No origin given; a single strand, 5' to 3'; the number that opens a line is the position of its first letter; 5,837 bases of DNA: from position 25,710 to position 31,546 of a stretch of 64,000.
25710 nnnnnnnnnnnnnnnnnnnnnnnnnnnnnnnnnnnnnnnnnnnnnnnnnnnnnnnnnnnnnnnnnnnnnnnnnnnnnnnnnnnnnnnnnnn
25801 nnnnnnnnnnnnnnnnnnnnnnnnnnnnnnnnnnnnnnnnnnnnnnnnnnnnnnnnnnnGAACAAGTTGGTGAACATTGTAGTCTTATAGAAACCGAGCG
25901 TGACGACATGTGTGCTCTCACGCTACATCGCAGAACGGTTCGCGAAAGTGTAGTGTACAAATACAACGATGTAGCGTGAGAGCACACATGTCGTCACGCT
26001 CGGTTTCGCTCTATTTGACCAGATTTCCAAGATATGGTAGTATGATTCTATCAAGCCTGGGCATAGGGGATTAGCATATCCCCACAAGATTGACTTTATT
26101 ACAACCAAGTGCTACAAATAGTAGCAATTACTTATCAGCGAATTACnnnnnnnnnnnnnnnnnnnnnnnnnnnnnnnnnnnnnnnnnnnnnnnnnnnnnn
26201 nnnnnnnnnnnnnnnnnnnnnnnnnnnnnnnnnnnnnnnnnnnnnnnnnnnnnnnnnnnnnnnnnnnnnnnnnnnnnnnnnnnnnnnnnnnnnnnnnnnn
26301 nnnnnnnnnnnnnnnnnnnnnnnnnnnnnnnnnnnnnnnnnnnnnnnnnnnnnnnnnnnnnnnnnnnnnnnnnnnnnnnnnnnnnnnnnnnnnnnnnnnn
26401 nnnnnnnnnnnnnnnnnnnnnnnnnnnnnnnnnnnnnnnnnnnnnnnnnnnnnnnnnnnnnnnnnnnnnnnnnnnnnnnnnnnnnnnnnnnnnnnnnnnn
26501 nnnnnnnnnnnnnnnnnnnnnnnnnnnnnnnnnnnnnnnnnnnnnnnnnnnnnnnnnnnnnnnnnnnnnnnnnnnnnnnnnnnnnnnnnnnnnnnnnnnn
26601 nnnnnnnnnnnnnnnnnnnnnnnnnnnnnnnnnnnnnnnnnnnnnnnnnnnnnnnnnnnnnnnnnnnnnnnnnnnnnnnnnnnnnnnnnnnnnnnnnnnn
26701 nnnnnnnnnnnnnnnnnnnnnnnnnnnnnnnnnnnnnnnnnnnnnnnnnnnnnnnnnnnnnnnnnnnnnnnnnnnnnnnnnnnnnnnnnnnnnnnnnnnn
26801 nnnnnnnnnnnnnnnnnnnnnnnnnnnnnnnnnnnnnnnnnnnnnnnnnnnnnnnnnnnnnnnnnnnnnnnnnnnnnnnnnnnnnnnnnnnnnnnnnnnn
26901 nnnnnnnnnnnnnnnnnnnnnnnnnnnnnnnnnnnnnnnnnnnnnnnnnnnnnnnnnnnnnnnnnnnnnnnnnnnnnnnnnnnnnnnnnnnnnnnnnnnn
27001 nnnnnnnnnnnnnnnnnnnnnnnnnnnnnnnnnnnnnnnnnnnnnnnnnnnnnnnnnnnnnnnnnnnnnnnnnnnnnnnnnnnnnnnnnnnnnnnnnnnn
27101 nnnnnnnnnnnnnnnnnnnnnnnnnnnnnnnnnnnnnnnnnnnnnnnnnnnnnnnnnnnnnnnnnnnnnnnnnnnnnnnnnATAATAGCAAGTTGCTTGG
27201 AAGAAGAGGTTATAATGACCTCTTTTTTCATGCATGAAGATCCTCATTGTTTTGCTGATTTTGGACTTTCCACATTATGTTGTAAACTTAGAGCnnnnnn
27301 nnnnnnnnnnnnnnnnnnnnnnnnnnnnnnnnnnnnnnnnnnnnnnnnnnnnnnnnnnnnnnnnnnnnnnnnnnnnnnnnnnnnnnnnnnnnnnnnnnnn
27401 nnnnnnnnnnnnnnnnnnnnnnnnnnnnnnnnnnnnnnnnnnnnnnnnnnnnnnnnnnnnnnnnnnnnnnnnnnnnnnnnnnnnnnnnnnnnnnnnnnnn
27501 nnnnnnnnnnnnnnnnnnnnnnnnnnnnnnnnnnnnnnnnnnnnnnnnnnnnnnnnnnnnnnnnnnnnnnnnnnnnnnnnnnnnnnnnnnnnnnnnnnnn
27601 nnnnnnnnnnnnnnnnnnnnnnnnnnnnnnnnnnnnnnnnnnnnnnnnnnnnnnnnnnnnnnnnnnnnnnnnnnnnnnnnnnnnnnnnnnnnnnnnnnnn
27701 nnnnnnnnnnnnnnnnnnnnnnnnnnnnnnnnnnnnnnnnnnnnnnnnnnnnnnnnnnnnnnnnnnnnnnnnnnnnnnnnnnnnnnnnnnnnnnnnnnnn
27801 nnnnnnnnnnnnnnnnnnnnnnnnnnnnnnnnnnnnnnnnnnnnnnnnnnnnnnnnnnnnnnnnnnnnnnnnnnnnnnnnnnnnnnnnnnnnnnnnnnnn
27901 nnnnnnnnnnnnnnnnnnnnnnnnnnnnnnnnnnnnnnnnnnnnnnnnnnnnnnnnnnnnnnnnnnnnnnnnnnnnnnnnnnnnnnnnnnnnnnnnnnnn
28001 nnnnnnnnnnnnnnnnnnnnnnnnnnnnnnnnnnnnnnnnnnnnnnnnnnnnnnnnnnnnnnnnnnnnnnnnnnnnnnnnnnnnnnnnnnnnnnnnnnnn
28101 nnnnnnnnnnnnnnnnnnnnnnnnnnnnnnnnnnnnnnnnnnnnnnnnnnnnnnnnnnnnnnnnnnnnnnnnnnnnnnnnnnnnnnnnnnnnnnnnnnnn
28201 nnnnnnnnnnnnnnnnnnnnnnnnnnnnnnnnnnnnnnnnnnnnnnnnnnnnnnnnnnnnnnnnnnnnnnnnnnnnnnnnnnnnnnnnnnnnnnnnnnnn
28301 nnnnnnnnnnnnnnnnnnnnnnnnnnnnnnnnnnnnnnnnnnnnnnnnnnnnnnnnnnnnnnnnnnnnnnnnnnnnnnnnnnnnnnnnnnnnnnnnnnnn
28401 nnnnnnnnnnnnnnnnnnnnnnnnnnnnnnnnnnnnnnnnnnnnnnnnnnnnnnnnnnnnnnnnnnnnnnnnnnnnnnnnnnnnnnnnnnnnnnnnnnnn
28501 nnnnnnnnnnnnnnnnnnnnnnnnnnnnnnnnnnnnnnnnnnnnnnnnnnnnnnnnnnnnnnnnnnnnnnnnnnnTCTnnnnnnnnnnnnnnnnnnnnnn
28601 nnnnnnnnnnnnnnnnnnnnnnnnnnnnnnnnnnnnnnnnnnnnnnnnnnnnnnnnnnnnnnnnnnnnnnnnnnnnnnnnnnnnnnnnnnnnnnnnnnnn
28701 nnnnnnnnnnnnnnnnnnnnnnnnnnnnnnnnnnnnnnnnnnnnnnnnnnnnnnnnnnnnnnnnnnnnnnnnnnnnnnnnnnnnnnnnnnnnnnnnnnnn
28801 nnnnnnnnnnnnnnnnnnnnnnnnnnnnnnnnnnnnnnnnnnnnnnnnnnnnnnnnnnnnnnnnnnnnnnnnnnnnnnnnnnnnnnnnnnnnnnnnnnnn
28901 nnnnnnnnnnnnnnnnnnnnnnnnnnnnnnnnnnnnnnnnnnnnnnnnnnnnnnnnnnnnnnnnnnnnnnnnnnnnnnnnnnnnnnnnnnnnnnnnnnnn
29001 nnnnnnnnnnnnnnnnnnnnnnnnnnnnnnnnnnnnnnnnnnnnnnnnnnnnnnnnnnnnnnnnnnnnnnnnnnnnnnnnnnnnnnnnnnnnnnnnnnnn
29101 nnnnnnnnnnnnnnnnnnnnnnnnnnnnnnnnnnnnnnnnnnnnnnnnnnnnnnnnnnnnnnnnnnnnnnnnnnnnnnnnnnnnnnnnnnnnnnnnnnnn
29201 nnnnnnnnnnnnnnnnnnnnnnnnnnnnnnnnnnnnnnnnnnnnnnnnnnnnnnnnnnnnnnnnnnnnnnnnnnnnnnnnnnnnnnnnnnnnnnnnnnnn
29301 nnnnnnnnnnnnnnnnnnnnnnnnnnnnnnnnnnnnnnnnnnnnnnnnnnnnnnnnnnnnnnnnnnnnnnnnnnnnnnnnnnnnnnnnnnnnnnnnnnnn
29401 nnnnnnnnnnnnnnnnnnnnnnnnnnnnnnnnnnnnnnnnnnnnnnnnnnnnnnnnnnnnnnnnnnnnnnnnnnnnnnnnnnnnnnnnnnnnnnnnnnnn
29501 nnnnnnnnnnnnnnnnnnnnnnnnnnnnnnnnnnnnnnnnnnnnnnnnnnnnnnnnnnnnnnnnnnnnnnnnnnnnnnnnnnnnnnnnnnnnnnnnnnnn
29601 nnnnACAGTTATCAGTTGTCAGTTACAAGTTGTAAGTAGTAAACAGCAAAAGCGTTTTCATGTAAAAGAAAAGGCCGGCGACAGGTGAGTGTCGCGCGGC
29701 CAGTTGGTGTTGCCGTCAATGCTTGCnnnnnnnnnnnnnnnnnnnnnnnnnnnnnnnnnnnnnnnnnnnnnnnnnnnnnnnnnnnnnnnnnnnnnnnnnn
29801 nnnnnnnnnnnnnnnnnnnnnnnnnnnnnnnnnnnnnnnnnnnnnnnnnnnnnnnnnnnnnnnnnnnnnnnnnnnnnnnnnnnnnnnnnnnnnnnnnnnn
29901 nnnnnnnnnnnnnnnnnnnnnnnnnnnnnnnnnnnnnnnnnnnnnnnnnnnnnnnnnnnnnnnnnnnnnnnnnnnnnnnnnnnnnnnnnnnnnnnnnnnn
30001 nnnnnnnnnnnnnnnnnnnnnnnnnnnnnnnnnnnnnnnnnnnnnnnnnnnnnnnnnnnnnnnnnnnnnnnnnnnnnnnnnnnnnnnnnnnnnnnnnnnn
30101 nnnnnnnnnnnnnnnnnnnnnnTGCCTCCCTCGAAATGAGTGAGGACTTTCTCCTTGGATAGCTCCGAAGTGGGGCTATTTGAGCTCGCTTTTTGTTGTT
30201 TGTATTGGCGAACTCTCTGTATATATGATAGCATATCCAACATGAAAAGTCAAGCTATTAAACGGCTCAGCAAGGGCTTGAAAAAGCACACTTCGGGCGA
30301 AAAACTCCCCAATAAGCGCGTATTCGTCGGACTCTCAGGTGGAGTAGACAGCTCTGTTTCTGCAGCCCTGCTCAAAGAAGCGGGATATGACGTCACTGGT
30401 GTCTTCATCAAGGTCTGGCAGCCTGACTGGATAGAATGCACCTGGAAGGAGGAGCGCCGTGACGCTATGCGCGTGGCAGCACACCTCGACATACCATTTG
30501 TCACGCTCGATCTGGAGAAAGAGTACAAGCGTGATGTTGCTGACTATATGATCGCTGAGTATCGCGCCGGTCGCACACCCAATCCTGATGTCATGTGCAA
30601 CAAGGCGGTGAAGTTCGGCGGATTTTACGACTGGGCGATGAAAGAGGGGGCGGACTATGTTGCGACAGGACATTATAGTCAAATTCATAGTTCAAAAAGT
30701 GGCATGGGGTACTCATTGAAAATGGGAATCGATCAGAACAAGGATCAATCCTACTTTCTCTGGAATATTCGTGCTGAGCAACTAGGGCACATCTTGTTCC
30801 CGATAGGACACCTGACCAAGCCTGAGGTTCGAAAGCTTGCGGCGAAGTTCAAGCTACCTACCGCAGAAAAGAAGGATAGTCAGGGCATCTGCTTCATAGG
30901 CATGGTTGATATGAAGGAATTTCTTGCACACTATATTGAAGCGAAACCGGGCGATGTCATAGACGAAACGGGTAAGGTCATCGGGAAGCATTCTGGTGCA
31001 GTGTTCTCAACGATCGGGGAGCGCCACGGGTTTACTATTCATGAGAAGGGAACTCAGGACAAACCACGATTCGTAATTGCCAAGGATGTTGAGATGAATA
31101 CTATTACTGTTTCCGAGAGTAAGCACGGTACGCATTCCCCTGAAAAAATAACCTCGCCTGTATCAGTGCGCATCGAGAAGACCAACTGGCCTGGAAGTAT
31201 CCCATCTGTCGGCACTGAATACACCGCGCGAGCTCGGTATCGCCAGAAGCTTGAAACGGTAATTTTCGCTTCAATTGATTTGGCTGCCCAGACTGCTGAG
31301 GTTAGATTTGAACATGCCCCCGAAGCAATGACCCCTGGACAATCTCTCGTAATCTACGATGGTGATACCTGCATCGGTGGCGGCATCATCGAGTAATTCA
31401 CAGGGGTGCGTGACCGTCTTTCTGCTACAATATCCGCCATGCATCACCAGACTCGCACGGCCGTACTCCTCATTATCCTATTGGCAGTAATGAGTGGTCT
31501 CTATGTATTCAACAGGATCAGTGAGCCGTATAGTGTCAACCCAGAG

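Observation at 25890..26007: Novel intergenic palindromic element family: conserved 36-nt core inside long, copy-specific, perfectly complementary arms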

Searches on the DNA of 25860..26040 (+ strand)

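Call 50: search_rna_families(source=window, start=25860, end=26040, threshold=evalue, max_evalue=10)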
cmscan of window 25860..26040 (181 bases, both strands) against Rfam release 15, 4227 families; matches with E-value up to 10: 22.
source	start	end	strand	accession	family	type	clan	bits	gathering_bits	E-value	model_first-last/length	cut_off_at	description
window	25888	26010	+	RF03916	MIR400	Gene; miRNA;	-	43.7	83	1.4e-08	1-103/103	no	MIR400 microRNA precursor family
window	25900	25995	-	RF03905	MIR6149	Gene; miRNA;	-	40.1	100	4.2e-07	1-99/99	no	MIR6149 microRNA precursor family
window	25906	25991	-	RF03652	mir-2329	Gene; miRNA;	-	39.5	90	4.7e-07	1-66/66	no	mir-2329 microRNA precursor family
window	25906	25991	+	RF03652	mir-2329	Gene; miRNA;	-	38.7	90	7.7e-07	1-66/66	no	mir-2329 microRNA precursor family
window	25905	25990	-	RF04065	mir-7563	Gene; miRNA;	-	37.7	80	2.1e-06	1-76/76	no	mir-7563 microRNA precursor family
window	25894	26003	-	RF00877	mir-592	Gene; miRNA;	-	34.2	67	3.3e-06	1-88/88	no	mir-592 microRNA precursor family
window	25889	26008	+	RF04039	mir-2242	Gene; miRNA;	-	33.9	70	1.1e-06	1-95/95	no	mir-2242 microRNA precursor family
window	25892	26005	-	RF04039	mir-2242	Gene; miRNA;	-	31.6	70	6e-06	1-95/95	no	mir-2242 microRNA precursor family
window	25908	25989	-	RF03418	mir-3198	Gene; miRNA;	-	30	91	0.00037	1-80/80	no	mir-3198 microRNA precursor family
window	25902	25996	-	RF03319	mir-989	Gene; miRNA;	-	29.1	59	7.8e-05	1-109/109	no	mir-989 microRNA precursor family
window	25908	25989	+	RF03418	mir-3198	Gene; miRNA;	-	29.1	91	0.00065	1-80/80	no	mir-3198 microRNA precursor family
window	25893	26003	-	RF03564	mir-9416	Gene; miRNA;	-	27.3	100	0.0012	1-68/68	no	mir-9416 microRNA precursor family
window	25898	26004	-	RF00709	mir-455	Gene; miRNA;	-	24.4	70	0.0012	1-84/84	no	mir-455 microRNA precursor family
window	25893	25999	+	RF00709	mir-455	Gene; miRNA;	-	23.7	70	0.002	1-84/84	no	mir-455 microRNA precursor family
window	25904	25994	+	RF03805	bpcv-mir-B1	Gene; miRNA;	-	21.1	90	0.018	1-72/72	no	bpcv-mir-B1 microRNA precursor family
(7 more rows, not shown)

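Call 67: search_dna_similar(query=window:25885-26012:+, collection=phages, mode=distant, max_evalue=1, max_rows=10)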
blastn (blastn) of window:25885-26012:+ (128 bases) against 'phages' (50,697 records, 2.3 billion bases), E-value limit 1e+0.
Records with a match: 3; places in all: 3; records where one place covers at least 80% of the query: 0.
Best place of each record, by identity: 80-90% 3.
By first word of the organism name: Rhizobium 3.
By host as written in the record: Rhizobium etli N731 1; Rhizobium phaseoli IE4771 1; Rhizobium phaseoli sv. phaseoli IE1004 1.
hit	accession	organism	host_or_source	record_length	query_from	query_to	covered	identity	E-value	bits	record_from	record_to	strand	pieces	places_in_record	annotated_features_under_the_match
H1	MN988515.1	Rhizobium phage RHph_N28_1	Rhizobium etli N731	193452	92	124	26%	87.9%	4e-1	40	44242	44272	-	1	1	hypothetical protein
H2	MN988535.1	Rhizobium phage RHph_N42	Rhizobium phaseoli IE4771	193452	92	124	26%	87.9%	4e-1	40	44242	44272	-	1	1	hypothetical protein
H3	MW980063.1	Rhizobium phage RHph_N46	Rhizobium phaseoli sv. phaseoli IE1004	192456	92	124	26%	87.9%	4e-1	40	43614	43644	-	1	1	hypothetical protein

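Call 68: search_dna_similar(query=window:25885-26012:+, collection=plasmids, mode=distant, max_evalue=1, max_rows=10)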
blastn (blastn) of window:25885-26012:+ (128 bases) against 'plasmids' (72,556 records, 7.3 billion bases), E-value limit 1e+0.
No match.
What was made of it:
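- Tried and rejected: Nothing was found (calls 67, 68).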

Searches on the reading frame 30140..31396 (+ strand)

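Call 23: search_protein_families(library=pfam, proteins=[window:30140-31396:+])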
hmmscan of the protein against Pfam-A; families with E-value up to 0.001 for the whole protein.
window:30140-31396:+ (418 aa): 5 families
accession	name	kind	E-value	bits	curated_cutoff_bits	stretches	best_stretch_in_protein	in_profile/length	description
PF03054.22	tRNA_Me_trans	-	7.3e-76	254.8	20.6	1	59-254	1-201/202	tRNA methyl transferase HUP domain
PF20259.3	tRNA_Me_trans_M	-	6.3e-19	67.7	27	1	259-325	1-65/66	tRNA methyl transferase PRC-barrel domain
PF20258.4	tRNA_Me_trans_C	-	1.6e-14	54.4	20.6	1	343-417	4-77/77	Aminomethyltransferase beta-barrel domain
PF02540.23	NAD_synthase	-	3.4e-09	36.6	21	1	43-130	5-86/242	NAD synthase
PF24167.1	DUF7411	-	0.00033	20.7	28.7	1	61-139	3-72/194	Family of unknown function (DUF7411)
